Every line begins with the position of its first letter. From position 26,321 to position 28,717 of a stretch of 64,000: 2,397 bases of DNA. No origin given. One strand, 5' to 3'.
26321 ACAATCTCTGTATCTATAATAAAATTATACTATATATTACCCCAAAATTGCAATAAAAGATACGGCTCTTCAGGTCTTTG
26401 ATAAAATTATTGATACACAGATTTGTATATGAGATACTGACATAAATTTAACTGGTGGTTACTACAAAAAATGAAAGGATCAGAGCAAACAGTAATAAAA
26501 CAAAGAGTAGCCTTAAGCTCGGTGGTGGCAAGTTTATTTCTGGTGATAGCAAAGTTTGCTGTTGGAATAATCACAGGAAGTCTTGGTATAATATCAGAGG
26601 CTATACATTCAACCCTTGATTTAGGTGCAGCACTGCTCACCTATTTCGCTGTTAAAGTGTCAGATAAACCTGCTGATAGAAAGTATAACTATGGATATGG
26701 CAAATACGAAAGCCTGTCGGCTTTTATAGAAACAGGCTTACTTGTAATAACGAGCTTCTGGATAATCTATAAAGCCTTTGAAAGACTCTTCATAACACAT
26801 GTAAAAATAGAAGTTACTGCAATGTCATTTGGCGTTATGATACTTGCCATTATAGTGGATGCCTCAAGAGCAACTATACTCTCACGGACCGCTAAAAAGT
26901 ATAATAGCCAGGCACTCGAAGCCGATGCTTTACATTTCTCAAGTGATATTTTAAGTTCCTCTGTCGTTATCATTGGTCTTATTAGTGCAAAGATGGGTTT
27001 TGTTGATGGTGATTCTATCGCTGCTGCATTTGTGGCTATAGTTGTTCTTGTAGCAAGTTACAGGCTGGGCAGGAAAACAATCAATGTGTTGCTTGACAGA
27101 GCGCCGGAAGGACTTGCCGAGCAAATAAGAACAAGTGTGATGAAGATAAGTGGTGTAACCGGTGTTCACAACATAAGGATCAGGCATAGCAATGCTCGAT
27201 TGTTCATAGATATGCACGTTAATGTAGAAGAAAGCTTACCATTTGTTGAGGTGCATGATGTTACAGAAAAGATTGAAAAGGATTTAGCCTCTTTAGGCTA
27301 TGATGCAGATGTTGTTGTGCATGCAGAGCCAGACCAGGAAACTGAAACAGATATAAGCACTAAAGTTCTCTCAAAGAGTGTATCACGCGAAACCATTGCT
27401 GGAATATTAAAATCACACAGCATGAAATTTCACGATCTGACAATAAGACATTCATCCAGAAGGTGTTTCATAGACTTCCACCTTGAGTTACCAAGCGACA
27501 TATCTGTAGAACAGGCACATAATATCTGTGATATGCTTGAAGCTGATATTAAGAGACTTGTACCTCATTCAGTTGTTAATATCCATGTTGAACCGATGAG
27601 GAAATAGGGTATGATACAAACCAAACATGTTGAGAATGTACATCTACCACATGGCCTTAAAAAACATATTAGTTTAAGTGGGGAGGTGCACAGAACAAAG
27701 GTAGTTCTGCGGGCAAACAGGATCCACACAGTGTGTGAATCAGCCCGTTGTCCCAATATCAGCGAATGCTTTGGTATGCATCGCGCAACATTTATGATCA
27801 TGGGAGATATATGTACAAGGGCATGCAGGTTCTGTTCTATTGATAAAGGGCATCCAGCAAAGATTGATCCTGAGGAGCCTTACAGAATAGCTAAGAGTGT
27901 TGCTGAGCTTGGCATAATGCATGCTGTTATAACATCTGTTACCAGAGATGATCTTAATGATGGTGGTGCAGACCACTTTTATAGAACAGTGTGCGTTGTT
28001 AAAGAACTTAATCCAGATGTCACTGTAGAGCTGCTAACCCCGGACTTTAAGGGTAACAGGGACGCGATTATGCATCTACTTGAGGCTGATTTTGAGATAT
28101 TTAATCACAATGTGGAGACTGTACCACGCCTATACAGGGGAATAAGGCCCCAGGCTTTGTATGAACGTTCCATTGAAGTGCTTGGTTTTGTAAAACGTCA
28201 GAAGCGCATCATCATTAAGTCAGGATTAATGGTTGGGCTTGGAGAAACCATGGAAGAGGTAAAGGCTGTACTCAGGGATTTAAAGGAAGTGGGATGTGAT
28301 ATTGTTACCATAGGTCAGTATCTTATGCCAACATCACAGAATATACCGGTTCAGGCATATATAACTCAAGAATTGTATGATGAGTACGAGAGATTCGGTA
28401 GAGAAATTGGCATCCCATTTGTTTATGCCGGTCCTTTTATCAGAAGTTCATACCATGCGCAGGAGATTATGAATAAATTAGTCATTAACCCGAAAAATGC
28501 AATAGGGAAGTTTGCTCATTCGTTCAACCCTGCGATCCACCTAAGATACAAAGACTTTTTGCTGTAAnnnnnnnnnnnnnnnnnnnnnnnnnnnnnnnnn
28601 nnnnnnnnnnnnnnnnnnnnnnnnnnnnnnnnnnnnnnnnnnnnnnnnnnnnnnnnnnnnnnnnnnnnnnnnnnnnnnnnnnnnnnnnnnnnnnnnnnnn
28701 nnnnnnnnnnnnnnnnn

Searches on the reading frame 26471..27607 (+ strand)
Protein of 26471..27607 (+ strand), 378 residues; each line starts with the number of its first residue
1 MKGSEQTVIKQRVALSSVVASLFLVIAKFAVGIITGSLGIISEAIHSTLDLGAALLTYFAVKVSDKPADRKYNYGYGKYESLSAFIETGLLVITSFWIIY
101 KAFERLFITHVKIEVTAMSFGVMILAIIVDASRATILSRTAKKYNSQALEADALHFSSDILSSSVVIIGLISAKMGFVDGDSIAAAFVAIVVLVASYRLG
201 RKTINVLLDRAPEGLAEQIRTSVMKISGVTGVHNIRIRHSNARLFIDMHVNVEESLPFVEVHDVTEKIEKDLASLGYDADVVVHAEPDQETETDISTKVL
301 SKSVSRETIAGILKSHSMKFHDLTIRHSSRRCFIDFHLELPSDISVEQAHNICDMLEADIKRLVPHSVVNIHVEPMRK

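Call 40: find_encoding_contigs(protein=window:26471-27607:+, flank=10000, max_places=10)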
Protein window:26471-27607:+ (378 aa): 2 contigs read that carry it; 2 places shown.
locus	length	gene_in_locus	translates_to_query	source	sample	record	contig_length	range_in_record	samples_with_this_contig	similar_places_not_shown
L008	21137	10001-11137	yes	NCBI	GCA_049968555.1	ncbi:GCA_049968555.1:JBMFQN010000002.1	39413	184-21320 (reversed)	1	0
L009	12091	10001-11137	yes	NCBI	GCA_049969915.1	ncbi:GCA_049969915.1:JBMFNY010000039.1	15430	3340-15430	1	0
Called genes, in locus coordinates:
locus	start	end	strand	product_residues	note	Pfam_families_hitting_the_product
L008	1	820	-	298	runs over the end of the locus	PF03547:Mem_trans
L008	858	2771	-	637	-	PF12969:DUF3857, PF01841:Transglut_core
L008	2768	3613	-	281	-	PF02749:QRPTase_N, PF01729:QRPTase_C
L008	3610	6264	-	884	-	PF00133:tRNA-synt_1, PF09334:tRNA-synt_1g, PF13603:tRNA-synt_1_2, PF09334:tRNA-synt_1g (weak), PF08264:Anticodon_1, PF10458:Val_tRNA-synt_C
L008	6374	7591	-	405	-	PF00072:Response_reg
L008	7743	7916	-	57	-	-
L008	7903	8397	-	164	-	PF09970:DUF2204 (faint), PF19502:DUF6036 (weak), PF08843:AbiEii (faint)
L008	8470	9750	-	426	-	-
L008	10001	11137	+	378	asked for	PF01545:Cation_efflux, PF16916:ZT_dimer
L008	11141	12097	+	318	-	PF16881:LIAS_N (weak), PF04055:Radical_SAM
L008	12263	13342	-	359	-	PF03739:LptF_LptG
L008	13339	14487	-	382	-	PF03739:LptF_LptG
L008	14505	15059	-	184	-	PF22769:DCD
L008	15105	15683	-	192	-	PF08645:PNK3P (weak), PF00702:Hydrolase (weak), PF13419:HAD_2 (faint), PF13242:Hydrolase_like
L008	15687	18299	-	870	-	PF00675:Peptidase_M16, PF05193:Peptidase_M16_C, PF00675:Peptidase_M16 (weak), PF05193:Peptidase_M16_C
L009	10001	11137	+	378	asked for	PF01545:Cation_efflux, PF16916:ZT_dimer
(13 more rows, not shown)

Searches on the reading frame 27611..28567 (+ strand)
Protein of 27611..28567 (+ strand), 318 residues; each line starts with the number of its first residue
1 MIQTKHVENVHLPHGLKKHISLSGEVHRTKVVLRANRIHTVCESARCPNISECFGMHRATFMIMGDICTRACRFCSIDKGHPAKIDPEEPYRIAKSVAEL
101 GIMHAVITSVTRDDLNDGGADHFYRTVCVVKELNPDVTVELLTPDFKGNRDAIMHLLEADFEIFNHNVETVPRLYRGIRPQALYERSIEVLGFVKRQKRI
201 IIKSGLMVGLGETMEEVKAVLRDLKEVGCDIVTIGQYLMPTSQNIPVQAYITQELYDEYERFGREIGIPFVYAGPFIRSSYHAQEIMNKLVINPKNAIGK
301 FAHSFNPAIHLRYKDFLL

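Call 31: search_protein_families(library=pfam, proteins=[window:27611-28567:+])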
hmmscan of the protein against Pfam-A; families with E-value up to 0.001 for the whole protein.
window:27611-28567:+ (318 aa): 2 families
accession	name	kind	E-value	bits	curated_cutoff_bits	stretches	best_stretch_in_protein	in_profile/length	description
PF04055.27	Radical_SAM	-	8.3e-20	72.1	29.5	1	62-224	1-166/166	Radical SAM superfamily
PF16881.10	LIAS_N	-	5.8e-06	27.1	27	1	4-47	53-96/96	N-terminal domain of lipoyl synthase of Radical_SAM family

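Call 52: list_cluster_members(proteins=[window:27611-28567:+, window:36270-37652:-, window:59344-60414:+, window:51818-52414:+])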
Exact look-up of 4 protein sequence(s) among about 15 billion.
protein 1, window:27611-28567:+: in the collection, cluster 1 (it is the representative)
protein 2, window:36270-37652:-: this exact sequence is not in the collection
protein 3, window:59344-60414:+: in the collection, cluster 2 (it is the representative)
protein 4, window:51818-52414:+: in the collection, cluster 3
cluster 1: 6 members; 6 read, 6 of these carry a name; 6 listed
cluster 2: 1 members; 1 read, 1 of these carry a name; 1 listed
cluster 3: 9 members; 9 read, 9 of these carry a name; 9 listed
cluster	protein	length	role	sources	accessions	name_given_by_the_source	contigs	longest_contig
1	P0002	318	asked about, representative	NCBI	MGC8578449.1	MAG: lipoyl synthase [bacterium]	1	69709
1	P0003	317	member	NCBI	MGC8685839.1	MAG: lipoyl synthase, partial [bacterium]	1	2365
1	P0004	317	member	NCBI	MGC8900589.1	MAG: lipoyl synthase, partial [bacterium]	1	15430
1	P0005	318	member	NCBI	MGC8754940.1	MAG: lipoyl synthase [bacterium]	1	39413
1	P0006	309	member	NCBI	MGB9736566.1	MAG: lipoyl synthase, partial [bacterium]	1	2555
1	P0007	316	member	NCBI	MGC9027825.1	MAG: lipoyl synthase, partial [bacterium]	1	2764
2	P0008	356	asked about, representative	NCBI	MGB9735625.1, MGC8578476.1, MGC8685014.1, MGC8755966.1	MAG: AAA family ATPase [bacterium]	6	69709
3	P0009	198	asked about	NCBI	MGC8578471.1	MAG: hypothetical protein ACP5MB_00250 [bacterium]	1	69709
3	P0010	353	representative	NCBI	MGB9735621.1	MAG: ATP-binding protein, partial [bacterium]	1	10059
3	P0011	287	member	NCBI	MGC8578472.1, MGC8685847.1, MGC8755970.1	MAG: ATP-binding protein [bacterium]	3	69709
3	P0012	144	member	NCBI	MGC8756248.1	MAG: hypothetical protein ACP5QW_06980 [bacterium]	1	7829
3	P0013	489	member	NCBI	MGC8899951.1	MAG: ATP-binding protein [bacterium]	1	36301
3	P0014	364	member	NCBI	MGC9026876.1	MAG: ATP-binding protein [bacterium]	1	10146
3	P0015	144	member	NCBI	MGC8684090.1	MAG: hypothetical protein ACP5T7_00200 [bacterium]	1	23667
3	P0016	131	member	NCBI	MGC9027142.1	MAG: hypothetical protein ACP5JP_06385, partial [bacterium]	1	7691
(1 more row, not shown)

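Call 67: find_homologous_proteins(query=window:27611-28567:+, max_evalue=1e-60)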
Query window:27611-28567:+ (318 aa): 7867 proteins with E <= 1e-60 among 8000 candidates; the best 120 are listed.
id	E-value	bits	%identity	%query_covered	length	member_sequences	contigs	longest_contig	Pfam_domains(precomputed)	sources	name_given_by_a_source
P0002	1.4e-214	729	100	100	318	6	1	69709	PF16881.11,PF04055.28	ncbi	ncbi:MAG: lipoyl synthase [bacterium]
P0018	2.6e-149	515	76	90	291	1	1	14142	PF04055.28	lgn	-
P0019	7.5e-143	494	73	88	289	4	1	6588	PF16881.11,PF04055.28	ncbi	-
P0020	4.8e-142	491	73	89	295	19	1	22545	PF16881.11,PF04055.28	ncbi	-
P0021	7.6e-142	490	74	89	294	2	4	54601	PF16881.11,PF04055.28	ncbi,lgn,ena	-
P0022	7.1e-139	481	70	90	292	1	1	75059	PF16881.11,PF04055.28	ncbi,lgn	-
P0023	7.7e-138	477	72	88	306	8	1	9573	PF16881.11,PF04055.28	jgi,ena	-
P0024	3.0e-136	472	73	88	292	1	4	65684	PF16881.11,PF04055.28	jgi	jgi:lipoic acid synthetase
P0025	9.2e-136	470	71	88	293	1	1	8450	PF16881.11,PF04055.28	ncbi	-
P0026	1.6e-134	466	71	89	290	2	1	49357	PF16881.11,PF04055.28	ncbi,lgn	-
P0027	1.6e-134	466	72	89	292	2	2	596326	PF16881.11,PF04055.28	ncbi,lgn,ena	-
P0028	6.8e-126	438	68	87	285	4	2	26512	PF16881.11,PF04055.28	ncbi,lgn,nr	ncbi:MAG: lipoyl synthase [Deltaproteobacteria bacterium]|nr:lipoyl synthase [Deltaproteobacteria ba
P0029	2.7e-125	436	66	88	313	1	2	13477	PF16881.11,PF04055.28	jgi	-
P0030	4.2e-125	435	68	88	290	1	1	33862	PF16881.11,PF04055.28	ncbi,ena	-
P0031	1.1e-123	431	66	87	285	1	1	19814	PF16881.11,PF04055.28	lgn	-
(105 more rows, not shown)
